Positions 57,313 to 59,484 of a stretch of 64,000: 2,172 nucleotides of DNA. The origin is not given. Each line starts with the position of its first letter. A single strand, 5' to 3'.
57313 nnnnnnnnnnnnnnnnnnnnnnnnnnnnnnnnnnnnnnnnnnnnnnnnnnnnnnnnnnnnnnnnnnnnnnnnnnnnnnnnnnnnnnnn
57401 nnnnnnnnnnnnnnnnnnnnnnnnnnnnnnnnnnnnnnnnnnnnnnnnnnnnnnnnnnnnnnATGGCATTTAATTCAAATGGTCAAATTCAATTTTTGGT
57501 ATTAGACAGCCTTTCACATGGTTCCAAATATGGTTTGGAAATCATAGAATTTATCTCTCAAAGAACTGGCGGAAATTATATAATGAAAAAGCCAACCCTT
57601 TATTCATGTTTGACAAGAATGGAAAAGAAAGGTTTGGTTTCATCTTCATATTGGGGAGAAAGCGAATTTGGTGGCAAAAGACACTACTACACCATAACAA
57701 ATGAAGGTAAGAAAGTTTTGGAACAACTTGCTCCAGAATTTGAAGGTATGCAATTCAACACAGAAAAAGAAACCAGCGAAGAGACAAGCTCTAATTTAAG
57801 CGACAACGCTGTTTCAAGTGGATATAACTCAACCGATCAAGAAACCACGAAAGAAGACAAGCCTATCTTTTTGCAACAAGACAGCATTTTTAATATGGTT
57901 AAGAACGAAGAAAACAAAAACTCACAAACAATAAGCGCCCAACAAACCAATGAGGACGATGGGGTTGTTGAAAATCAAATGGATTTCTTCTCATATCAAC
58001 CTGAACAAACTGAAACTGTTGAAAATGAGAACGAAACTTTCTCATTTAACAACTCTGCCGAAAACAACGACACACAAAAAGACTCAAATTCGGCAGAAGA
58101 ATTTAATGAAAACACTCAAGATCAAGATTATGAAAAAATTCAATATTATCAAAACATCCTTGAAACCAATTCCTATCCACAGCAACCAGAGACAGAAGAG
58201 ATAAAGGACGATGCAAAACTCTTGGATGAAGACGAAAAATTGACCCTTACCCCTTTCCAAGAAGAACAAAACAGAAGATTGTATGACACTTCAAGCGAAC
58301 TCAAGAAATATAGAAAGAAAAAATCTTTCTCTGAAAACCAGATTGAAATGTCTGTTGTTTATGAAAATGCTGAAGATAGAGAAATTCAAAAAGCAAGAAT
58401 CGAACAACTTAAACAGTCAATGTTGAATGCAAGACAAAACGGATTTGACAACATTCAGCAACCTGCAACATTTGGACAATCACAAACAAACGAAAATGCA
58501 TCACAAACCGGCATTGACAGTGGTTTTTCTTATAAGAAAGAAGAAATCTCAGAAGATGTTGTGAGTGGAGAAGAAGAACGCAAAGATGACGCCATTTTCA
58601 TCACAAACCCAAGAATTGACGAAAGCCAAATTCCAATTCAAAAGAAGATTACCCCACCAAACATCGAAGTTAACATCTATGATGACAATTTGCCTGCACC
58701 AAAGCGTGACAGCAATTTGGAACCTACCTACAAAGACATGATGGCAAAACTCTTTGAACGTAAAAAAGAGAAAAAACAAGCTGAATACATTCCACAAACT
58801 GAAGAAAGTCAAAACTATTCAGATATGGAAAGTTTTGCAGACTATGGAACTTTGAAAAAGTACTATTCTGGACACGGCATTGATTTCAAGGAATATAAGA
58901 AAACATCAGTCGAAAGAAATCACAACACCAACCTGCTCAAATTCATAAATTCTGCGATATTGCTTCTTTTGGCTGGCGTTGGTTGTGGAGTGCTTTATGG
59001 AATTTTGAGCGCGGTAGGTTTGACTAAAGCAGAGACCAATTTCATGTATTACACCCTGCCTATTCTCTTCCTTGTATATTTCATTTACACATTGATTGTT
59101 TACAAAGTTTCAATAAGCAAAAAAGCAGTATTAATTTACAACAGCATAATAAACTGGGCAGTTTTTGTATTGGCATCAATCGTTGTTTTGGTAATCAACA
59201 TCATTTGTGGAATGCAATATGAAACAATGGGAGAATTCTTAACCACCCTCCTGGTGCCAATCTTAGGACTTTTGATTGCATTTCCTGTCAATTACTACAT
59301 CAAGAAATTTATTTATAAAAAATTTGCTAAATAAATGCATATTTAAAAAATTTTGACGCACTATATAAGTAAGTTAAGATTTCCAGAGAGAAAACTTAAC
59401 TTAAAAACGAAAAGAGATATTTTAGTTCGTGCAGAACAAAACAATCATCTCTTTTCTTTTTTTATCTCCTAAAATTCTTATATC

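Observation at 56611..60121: Membrane-tethered PadR-like factor paired divergently with a DUF45 metallopeptidase, behind the densest repeat cluster and interrupting argR-recN-spoIVB synteny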

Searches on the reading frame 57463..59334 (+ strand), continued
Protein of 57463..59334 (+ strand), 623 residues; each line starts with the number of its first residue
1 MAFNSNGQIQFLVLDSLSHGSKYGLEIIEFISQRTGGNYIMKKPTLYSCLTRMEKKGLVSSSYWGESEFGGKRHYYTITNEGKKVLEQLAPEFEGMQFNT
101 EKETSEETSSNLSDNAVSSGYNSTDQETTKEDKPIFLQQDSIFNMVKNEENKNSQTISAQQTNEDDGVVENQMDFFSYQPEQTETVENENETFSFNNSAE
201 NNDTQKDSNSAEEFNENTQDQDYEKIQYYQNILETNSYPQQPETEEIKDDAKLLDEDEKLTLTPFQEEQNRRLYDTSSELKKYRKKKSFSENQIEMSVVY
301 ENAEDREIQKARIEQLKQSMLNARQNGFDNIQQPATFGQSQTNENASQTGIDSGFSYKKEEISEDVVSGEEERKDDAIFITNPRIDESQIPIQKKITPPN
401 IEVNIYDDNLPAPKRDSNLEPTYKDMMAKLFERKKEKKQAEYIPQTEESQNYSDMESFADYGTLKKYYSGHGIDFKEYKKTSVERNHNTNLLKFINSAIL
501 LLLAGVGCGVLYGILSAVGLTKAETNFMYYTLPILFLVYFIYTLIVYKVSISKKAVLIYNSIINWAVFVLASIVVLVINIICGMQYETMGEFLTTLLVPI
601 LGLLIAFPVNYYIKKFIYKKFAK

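Call 36: predict_structure(alignment_id=A2)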
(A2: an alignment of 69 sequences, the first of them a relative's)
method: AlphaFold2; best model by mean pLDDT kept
length: 623 residues; sequences in the alignment: 69
mean_pLDDT: 64.8   pTM: 0.32
mean pLDDT of the five models: 64.8, 64.7, 63.0, 62.5, 61.7
residues with pLDDT >= 90: 171; 70-90: 114; 50-70: 111; < 50: 227
segments of 3 or more residues with pLDDT < 50: 1-4, 100-140, 145-173, 181-218, 236-255, 257-260, 298-300, 329-382, 396-398, 400-403, 436-452
pLDDT, mean of each block of 10 residues (from residue 1): 63 94 92 87 89 92 67 85 94 74 37 33 30 41 45 31 35 55 35 32 30 39 75 54 34 47 72 64 58 52 75 87 63 32 34 35 32 38 52 49 51 57 68 52 43 54 81 69 71 96 97 95 93 97 95 86 97 97 93 94 97 94 80
secondary structure, 60 per line:
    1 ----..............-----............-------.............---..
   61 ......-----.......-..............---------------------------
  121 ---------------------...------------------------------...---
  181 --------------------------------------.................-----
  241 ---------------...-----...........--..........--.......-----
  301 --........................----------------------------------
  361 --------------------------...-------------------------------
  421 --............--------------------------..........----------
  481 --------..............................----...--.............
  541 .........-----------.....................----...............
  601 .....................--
elements in order: H5-18 H24-35 H43-55 E59-66 E72-78 H80-93 H219-235 H264-274 H277-286 H289-295 H303-326 H423-434 H461-470 H489-518 H528-549 H561-581 H586-621

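Call 46: search_solved_structures(query=window:57463-59331:+, max_evalue=0.01)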
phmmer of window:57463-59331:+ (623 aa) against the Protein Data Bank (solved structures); distinct sequences matched with E-value up to 0.01: 35.
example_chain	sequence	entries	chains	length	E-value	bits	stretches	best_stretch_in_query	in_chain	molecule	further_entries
9qbc_A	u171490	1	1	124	2.8e-15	59.4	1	6-88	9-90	PadR-family transcriptional regulator PadR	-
9qbd_A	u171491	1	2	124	1.1e-14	57.5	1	6-87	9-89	PadR-family transcriptional regulator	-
1xma_A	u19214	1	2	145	5.7e-13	51.7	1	7-97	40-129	Predicted transcriptional regulator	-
5dym_A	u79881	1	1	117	9e-12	47.8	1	6-92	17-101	PadR-family transcriptional regulator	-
8qdh_A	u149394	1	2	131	6.6e-11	44.9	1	7-94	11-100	Transcriptional regulator, PadR-like family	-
9h9y_A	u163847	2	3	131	9.5e-11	44.4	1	8-98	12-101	Transcriptional regulator, PadR-like family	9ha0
3f8c_A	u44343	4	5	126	1.1e-10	44.2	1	8-86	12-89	Transcriptional regulator, PadR-like family | Transcriptional regulator PadR family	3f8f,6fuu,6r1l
6i8n_A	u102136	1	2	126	1.3e-10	43.9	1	8-86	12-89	Transcriptional regulator, PadR-like family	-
3f8b_A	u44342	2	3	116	1.4e-10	43.8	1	8-86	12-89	Transcriptional regulator, PadR-like family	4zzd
9h9w_A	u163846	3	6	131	1.4e-10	43.8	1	8-87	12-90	Transcriptional regulator, PadR-like family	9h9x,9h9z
9h87_A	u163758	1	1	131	1.4e-10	43.8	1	7-87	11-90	Transcriptional regulator, PadR-like family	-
9g51_A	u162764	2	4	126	1.5e-10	43.8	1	8-86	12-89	Transcriptional regulator, PadR-like family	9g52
7qz5_A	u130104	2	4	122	1.5e-10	43.8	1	8-86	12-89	Transcriptional regulator, PadR-like family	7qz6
8qdf_A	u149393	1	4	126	1.7e-10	43.6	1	8-85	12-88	Transcriptional regulator, PadR-like family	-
7xup_A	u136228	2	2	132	4.1e-10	42.3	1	8-90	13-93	Transcriptional regulator, PadR-like family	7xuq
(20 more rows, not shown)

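Call 51: fold_search(model_id=the predicted structure, library=pdb)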
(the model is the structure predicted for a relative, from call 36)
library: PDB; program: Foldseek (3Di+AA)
matches with E <= 10: 604; with E <= 0.001: 55
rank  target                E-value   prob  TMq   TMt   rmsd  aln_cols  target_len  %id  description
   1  9qbc                  7.5e-06  1.00  0.13  0.69   2.5        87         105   38  Crystal structure of Brachyspira hampsonii PadR (released 2026-03-11)
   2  9qbd_A                8.8e-06  1.00  0.13  0.70   1.9        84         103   40  Crystal structure of Brachyspira hampsonii PadR with Leu88 replaced by 3-aminotyrosine (released 2026-03-11)
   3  9qbd_B                1.0e-05  1.00  0.13  0.67   3.5        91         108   38  Crystal structure of Brachyspira hampsonii PadR with Leu88 replaced by 3-aminotyrosine (released 2026-03-11)
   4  8qdf_B                2.1e-05  1.00  0.14  0.71   2.1        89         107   30  Engineered LmrR with Met-89 replaced by para-boronophenylalanine (released 2024-05-01)
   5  9ha0_A                2.4e-05  1.00  0.14  0.70   2.1        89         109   30  Crystal structure of Cu(II)-bound LmrR_V15Bpy variant BVS (released 2025-03-05)
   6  1xma_A                2.8e-05  1.00  0.13  0.75   2.4        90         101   39  Structure of a transcriptional regulator from Clostridium thermocellum Cth-833 (released 2004-12-14)
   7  1xma_B                2.8e-05  1.00  0.13  0.72   2.1        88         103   40  Structure of a transcriptional regulator from Clostridium thermocellum Cth-833 (released 2004-12-14)
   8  8qdf_C                2.8e-05  1.00  0.13  0.70   2.1        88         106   31  Engineered LmrR with Met-89 replaced by para-boronophenylalanine (released 2024-05-01)
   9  8qdf_A                3.5e-05  1.00  0.13  0.72   2.2        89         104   30  Engineered LmrR with Met-89 replaced by para-boronophenylalanine (released 2024-05-01)
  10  8yrf_A                4.1e-05  1.00  0.13  0.69   2.5        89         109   29  Crystal structure of LmrR with V15 replaced by unnatural amino acid 4-amino-L-phenyl-cysteine (released 2024-04-24)
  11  7xup                  5.2e-05  1.00  0.13  0.66   2.5        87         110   33  Crystal structure of TPe3.0 (released 2022-09-28)
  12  7qz5_A                5.5e-05  1.00  0.13  0.67   2.3        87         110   33  Transcriptional regulator LmrR with Trp-67 and Trp-96 replaced by the unnatural amino acid 5-fluoroTrp (released 2022-11-23)
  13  7q34_C                5.5e-05  1.00  0.13  0.71   2.6        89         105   27  Crystal structure of the multidrug binding transcriptional regulator LmrR in complex squaraine dye (released 2022-06-01)
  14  9h9z_B                6.4e-05  1.00  0.13  0.65   3.0        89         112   30  Crystal structure of Cu(II)-bound LmrR_V15Bpy (released 2025-03-05)
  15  8qdh_B                7.2e-05  1.00  0.13  0.67   2.2        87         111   32  Engineered LmrR carrying a cyclic boronate ester formed between Tris and p-boronophenylalanine at position 89 (released 2024-05-01)
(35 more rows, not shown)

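Call 74: search_protein_families(library=padloc, proteins=[window:57463-59334:+], max_evalue=0.01)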
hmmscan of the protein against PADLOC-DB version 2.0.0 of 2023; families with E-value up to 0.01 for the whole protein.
window:57463-59334:+ (623 aa): 0 families

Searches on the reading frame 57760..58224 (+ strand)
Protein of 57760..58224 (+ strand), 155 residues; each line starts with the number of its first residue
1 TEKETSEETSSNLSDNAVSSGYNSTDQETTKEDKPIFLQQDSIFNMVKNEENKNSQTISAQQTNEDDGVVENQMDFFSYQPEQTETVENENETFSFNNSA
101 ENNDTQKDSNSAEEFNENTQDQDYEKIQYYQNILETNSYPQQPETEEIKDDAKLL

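Call 56: search_protein_families(library=pfam, proteins=[window:57760-58224:+], max_evalue=10)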
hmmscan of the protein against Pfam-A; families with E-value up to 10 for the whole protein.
window:57760-58224:+ (155 aa): 1 family
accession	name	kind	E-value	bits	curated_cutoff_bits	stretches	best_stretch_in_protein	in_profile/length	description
PF00848.25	Ring_hydroxyl_A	-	0.03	14.6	24.9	1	71-142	114-185/208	Ring hydroxylating alpha subunit (catalytic domain)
